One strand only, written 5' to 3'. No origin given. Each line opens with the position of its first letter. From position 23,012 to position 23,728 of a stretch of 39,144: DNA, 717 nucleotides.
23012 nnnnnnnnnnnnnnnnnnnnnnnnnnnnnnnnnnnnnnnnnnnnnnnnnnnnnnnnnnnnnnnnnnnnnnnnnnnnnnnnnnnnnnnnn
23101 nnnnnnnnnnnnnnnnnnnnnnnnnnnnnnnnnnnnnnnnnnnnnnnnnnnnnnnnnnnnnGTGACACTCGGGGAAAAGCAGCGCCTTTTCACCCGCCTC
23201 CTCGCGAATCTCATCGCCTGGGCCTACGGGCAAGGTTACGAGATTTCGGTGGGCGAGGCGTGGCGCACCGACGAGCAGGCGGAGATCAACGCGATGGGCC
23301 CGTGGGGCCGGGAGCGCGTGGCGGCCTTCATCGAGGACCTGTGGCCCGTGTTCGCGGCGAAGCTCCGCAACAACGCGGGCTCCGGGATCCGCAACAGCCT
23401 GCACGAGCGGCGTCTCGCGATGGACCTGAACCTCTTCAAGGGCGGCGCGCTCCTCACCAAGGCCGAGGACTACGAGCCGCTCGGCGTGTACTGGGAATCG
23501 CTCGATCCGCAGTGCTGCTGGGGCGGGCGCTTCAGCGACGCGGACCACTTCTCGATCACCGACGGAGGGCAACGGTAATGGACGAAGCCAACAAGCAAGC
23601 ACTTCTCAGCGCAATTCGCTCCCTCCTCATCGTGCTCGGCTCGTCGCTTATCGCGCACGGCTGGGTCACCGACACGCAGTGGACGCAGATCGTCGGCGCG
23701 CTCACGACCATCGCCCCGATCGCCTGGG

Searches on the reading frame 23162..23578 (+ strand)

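Call 82: search_protein_families(library=pfam, proteins=[window:23162-23578:+], max_evalue=0.01)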
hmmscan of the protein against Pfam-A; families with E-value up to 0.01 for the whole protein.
window:23162-23578:+ (138 aa): 1 family
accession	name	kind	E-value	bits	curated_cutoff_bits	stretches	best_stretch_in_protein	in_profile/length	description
PF13539.11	Peptidase_M15_4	-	0.00064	20.7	25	1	74-131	3-69/70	D-alanyl-D-alanine carboxypeptidase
